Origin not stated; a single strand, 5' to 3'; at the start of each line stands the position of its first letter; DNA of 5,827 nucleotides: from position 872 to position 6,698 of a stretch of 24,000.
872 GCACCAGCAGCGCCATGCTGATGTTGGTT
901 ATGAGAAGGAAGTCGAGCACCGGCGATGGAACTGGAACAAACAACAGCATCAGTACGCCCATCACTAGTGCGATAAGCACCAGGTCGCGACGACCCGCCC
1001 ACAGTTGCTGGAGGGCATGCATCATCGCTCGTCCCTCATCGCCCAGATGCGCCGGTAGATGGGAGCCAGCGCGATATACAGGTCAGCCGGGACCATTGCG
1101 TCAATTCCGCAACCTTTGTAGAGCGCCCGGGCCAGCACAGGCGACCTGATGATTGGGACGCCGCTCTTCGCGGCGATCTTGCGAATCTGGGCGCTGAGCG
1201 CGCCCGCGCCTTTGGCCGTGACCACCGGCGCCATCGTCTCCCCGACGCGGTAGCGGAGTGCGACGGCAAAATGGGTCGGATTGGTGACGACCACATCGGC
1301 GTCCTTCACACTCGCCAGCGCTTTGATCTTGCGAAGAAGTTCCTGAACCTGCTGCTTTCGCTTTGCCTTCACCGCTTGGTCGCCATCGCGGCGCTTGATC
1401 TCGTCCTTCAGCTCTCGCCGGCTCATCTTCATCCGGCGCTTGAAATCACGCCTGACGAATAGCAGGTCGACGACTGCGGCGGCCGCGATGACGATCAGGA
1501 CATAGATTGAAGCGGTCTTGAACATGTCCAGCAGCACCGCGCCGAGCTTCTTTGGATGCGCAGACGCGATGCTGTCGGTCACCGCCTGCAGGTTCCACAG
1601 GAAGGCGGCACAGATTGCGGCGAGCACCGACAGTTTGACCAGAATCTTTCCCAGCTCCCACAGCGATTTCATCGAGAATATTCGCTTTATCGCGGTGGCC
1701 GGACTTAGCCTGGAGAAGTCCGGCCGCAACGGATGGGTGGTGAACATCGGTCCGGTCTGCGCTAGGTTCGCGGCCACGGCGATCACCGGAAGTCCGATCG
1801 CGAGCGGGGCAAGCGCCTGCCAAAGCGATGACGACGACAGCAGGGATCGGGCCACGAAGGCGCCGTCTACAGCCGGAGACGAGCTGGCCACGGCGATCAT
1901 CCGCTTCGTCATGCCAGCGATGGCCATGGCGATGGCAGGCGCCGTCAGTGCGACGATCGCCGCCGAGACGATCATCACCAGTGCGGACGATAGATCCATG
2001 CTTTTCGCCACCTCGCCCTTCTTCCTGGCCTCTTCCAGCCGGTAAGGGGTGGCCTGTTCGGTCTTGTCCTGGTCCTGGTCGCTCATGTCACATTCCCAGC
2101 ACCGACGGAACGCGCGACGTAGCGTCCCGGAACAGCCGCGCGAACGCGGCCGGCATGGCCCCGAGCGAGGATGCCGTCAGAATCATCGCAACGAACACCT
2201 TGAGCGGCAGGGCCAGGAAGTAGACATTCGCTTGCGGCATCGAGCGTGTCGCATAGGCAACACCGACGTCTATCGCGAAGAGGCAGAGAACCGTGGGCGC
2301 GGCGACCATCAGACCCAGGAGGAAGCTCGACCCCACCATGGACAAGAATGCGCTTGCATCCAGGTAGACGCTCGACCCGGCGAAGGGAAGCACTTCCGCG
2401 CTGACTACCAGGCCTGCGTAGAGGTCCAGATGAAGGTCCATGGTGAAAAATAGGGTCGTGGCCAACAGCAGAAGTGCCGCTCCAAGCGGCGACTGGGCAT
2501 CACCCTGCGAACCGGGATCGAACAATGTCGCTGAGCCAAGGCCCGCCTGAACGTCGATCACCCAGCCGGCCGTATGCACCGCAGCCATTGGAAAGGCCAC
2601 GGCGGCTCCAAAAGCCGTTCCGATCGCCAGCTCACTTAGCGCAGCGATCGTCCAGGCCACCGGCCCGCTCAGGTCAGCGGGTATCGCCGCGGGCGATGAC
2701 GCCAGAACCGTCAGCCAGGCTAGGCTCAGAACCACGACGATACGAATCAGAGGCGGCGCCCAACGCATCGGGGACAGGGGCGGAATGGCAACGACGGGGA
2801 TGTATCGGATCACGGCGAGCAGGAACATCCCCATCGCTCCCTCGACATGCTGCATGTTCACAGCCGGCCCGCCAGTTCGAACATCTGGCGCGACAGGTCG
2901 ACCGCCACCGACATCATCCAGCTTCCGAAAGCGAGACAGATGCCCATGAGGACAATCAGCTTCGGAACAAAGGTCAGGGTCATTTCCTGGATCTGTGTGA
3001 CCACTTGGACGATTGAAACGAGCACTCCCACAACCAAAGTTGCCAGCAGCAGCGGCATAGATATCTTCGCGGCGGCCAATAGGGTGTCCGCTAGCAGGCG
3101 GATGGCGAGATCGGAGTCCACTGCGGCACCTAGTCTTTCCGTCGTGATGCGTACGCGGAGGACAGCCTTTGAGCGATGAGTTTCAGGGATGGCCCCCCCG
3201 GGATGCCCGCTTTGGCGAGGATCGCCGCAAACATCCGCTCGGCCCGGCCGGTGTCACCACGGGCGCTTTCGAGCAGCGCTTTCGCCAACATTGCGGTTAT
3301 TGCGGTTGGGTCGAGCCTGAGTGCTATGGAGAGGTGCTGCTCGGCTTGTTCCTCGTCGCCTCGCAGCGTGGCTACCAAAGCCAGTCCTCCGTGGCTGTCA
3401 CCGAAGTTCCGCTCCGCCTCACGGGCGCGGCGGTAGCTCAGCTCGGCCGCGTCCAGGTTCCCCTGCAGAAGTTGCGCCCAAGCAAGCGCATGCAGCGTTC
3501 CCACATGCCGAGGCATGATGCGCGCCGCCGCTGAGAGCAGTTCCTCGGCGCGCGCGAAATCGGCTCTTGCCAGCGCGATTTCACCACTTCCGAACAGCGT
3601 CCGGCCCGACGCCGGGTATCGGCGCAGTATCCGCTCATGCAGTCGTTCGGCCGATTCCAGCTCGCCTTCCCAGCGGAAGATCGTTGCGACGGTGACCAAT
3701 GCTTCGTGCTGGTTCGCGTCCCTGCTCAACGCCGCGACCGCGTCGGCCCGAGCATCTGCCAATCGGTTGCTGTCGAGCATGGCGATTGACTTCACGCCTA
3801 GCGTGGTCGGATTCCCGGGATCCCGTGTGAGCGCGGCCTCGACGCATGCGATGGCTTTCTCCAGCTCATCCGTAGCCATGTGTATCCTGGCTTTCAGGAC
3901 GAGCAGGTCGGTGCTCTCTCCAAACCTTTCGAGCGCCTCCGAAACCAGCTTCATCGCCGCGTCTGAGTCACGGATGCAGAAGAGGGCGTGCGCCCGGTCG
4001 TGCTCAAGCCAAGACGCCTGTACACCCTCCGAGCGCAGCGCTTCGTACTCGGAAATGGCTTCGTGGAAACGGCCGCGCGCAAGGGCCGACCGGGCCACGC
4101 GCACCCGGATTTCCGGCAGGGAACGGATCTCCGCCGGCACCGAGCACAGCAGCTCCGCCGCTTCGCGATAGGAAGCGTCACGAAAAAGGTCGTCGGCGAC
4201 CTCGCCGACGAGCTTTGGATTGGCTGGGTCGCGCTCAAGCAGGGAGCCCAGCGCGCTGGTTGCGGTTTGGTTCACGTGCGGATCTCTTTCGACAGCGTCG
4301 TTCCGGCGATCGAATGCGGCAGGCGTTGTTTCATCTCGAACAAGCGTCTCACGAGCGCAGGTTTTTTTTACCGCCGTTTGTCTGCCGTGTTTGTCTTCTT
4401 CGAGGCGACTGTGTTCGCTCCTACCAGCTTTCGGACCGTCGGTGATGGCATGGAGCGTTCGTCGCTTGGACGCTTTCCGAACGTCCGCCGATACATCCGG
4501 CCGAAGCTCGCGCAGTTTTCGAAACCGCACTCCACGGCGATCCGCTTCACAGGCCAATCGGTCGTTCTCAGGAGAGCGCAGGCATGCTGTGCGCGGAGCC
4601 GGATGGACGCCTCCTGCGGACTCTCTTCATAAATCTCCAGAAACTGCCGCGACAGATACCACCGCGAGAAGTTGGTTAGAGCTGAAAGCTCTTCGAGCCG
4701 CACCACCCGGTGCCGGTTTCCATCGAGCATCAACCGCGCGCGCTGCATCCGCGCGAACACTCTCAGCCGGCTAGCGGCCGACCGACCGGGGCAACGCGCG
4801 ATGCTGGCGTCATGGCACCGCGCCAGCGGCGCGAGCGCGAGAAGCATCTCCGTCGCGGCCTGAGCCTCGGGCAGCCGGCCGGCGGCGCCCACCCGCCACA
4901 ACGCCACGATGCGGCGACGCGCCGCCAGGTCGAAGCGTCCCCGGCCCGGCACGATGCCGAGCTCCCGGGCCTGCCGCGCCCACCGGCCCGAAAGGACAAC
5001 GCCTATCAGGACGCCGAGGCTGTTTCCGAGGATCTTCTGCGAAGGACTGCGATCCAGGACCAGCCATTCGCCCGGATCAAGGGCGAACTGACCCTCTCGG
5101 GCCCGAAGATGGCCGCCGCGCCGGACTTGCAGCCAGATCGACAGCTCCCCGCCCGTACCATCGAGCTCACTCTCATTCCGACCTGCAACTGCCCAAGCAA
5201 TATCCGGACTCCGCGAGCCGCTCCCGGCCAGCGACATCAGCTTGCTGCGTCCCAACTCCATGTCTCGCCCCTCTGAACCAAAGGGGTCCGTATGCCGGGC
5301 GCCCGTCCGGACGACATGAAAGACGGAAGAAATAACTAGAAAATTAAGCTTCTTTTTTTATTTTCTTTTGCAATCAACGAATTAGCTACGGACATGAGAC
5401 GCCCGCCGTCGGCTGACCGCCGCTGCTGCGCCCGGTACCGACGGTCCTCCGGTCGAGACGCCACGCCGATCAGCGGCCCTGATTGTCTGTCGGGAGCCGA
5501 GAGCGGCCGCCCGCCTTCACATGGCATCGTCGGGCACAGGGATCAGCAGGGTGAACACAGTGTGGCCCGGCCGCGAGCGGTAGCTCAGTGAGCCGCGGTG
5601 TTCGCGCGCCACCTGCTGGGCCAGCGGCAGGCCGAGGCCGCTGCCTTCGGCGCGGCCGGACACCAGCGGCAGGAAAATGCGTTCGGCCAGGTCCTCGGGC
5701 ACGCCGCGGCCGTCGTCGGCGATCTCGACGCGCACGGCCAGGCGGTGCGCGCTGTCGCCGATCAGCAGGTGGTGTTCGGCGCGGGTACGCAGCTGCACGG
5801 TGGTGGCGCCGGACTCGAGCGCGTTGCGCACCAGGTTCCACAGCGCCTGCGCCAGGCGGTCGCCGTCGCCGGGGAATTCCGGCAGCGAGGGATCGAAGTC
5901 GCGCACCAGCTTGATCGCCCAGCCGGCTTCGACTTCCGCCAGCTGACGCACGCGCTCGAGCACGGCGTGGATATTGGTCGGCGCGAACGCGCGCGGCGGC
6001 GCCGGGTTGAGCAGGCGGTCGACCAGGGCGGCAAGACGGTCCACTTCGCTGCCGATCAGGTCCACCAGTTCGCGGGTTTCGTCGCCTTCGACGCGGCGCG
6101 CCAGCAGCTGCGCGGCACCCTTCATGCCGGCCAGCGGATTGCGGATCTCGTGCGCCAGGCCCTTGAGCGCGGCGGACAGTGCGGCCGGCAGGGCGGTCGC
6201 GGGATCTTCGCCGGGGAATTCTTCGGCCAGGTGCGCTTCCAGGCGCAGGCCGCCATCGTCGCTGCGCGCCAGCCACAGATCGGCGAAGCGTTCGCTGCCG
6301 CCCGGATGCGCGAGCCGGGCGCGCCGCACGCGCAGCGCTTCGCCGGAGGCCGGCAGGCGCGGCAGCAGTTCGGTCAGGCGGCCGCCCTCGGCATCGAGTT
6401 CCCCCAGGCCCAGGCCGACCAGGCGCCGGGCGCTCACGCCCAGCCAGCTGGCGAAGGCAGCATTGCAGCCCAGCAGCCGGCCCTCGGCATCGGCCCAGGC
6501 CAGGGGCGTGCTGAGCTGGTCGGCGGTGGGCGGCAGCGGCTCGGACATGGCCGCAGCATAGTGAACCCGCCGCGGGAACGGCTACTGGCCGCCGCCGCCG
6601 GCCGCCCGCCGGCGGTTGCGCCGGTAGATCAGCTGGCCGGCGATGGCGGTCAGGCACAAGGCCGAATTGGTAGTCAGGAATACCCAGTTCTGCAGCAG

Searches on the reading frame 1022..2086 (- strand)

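Call 15: search_protein_families(library=pfam, proteins=[window:1022-2086:-], max_evalue=0.01)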
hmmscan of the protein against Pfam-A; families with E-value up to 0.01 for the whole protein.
window:1022-2086:- (354 aa): 2 families
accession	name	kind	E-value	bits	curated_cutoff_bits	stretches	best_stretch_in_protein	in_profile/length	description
PF01312.24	Bac_export_2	-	1.1e-97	327.7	24.4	1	6-345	1-333/335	FlhB HrpN YscU SpaS Family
PF19013.6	DUF5742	-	0.00031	20.7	27.7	1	193-275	134-211/260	Family of unknown function (DUF5742)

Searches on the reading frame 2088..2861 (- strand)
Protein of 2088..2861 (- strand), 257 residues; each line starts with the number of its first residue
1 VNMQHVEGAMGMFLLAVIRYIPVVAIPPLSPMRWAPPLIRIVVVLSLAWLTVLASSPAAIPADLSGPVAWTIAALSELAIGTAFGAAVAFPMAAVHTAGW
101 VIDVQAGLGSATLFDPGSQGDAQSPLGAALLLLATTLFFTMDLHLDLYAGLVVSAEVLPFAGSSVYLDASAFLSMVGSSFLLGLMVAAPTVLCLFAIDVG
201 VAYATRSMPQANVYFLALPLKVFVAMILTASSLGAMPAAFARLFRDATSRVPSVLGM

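Call 15: search_protein_families(library=pfam, proteins=[window:2088-2861:-], max_evalue=0.01)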
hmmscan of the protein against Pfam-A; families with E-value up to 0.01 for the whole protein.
window:2088-2861:- (257 aa): 1 family
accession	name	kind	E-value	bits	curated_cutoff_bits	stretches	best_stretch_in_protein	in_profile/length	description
PF01311.25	Bac_export_1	-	1.9e-41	142.6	27.8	1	12-245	3-228/230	Bacterial export proteins, family 1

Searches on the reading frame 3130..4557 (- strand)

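Call 15: search_protein_families(library=pfam, proteins=[window:3130-4557:-], max_evalue=0.01)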
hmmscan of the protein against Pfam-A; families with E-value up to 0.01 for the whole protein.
window:3130-4557:- (475 aa): 20 families
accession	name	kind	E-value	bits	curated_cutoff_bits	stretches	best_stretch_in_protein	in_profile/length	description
PF14559.12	TPR_19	-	2.2e-21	76.4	25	2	197-250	6-59/68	Tetratricopeptide repeat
PF07719.23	TPR_2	-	3.7e-15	55.2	27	1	218-249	3-34/34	Tetratricopeptide repeat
PF13428.12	TPR_14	-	6.6e-15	54.6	23.5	1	217-252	2-37/44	Tetratricopeptide repeat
PF13432.12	TPR_16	-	7.1e-14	52.4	32.7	2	187-250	2-65/65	Tetratricopeptide repeat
PF00515.34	TPR_1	-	5.6e-13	48.6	27.8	0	388-418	3-33/34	Tetratricopeptide repeat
PF13424.12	TPR_12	-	3.8e-10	40.2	30.1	2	320-381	5-74/77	Tetratricopeptide repeat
PF13181.12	TPR_8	-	4.7e-10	39.3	25.7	1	218-248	3-33/34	Tetratricopeptide repeat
PF23914.1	TPR_CcmH_CycH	-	4.9e-10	39.9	42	0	362-448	60-149/158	Cytochrome c-type biogenesis protein H TPR domain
PF13431.12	TPR_17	-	3.2e-09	36.8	24.4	0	349-372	10-33/34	Tetratricopeptide repeat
PF13176.12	TPR_7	-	1.7e-08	34.4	27.9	0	354-378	1-25/36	Tetratricopeptide repeat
PF12895.13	ANAPC3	-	5.2e-08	33.5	27.2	0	97-172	6-80/82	Anaphase-promoting complex, cyclosome, subunit 3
PF25062.1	ARM_TT21_N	-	3.2e-07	30.8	40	1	153-316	32-200/222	Tetratricopeptide repeat protein 21 N-terminal ARM repeat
PF04733.20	Coatomer_E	-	1.2e-05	25.4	21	0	204-284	189-269/290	Coatomer epsilon subunit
PF25060.1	ARM_TT21_2nd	-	7e-05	22.9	27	0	189-228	229-268/270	Tetratricopeptide repeat protein 21 second ARM domain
PF10300.15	Iml2-TPR_39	-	9.9e-05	21.7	22.2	0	197-243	245-291/467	Iml2/Tetratricopeptide repeat protein 39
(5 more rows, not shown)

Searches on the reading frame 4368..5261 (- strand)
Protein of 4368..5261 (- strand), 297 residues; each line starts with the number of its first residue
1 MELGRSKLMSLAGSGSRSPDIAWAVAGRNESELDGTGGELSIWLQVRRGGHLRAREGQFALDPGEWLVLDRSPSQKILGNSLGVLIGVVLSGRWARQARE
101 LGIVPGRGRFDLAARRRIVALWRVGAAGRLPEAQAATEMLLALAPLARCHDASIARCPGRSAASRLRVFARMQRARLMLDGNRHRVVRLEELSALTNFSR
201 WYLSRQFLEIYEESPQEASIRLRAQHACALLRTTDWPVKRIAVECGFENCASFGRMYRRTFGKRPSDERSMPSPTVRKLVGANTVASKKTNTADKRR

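Call 15: search_protein_families(library=pfam, proteins=[window:4368-5261:-], max_evalue=0.01)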
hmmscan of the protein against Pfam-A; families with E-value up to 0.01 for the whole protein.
window:4368-5261:- (297 aa): 2 families
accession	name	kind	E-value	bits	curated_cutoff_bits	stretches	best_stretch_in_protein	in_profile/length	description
PF12833.13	HTH_18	-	5e-19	68.8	33.6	1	192-269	1-78/80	Helix-turn-helix domain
PF00165.29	HTH_AraC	-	8.7e-07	29.4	26.6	1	231-266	1-38/42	Bacterial regulatory helix-turn-helix proteins, AraC family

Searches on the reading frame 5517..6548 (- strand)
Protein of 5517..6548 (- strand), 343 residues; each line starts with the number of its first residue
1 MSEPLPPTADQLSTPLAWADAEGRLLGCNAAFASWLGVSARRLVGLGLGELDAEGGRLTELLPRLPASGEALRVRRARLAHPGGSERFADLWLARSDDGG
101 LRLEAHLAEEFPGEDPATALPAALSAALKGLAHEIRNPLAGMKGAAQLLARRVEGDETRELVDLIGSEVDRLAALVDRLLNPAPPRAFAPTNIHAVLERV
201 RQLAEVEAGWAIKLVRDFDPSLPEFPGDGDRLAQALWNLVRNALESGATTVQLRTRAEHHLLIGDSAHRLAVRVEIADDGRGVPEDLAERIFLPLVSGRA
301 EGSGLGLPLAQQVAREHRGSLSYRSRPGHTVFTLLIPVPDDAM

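Call 14: search_protein_families(library=pfam, proteins=[window:5517-6548:-], max_evalue=0.01)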
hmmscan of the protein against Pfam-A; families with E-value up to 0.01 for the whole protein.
window:5517-6548:- (343 aa): 4 families
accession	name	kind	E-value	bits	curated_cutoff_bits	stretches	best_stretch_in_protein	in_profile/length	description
PF02518.31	HATPase_c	-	3.1e-19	69.9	26.4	1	227-339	1-110/111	Histidine kinase-, DNA gyrase B-, and HSP90-like ATPase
PF00512.31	HisKA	-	6.5e-15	55.4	26.9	1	125-181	3-59/66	His Kinase A (phospho-acceptor) domain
PF08448.16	PAS_4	-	4e-06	27.5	23.1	1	10-98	2-90/110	PAS fold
PF13188.13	PAS_8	-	0.0021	18.3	21.8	1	10-54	8-53/65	PAS domain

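Call 43: search_protein_families(library=ncbifam, proteins=[window:5517-6548:-], max_evalue=0.001)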
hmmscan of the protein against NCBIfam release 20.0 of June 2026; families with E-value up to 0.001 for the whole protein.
window:5517-6548:- (343 aa): 64 families (the best 25 are shown)
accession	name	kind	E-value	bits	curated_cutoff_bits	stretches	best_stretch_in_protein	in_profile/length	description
NF008293.1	PRK11073.1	equivalog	1.1e-63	215.6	240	1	125-338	131-347/349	nitrogen regulation protein NR(II)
NF008468.0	PRK11360.1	equivalog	3.7e-38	131.3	646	1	122-338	394-608/616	two-component system sensor histidine kinase AtoS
NF007688.0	PRK10364.1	equivalog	1.1e-32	113.5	479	1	123-338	239-451/460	two-component system sensor histidine kinase ZraS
NF008312.0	PRK11100.1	equivalog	2e-24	86.3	356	1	129-331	261-466/477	two-component system sensor histidine kinase CreC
NF010411.0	PRK13837.1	equivalog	2.8e-21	75.2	647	1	130-338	456-675/828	two-component system VirA-like sensor kinase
NF052574.1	HisKinEspCMyxo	equivalog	2.8e-18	65.5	1200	1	127-338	420-637/785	serine histidine kinase EspC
NF053867.1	SprKinKinDBac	equivalog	7e-18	64.3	775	1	131-338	293-497/500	sporulation kinase KinD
NF047497.1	HK_LIC_12097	equivalog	7e-17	61.2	500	1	122-338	148-366/367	LIC_12097 family sensor histidine kinase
NF047466.1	hybrid_RR_LvrB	exception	1.8e-16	60.3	500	1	130-338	158-376/377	hybrid histidine kinase/response regulator LvrB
NF007007.0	PRK09470.1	equivalog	1.4e-15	57.2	486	1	128-323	249-443/463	envelope stress sensor histidine kinase CpxA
NF046044.1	PnpS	equivalog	4.4e-15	55.6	400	1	132-337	178-390/390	two-component system histidine kinase PnpS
NF008543.0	PRK11466.1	equivalog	8e-15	53.8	982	1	122-338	442-662/914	TMAO reductase system sensor histidine kinase/response regulator TorS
TIGR02938.1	nifL_nitrog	equivalog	8.1e-15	54.3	242.45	1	116-320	272-475/494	nitrogen fixation negative regulator NifL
NF006800.0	PRK09303.1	equivalog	1.2e-14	54.1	342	1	128-339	155-378/383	histidine kinase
TIGR02966.1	phoR_proteo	equivalog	1.3e-14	53.9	334.2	1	132-332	122-329/333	phosphate regulon sensor histidine kinase PhoR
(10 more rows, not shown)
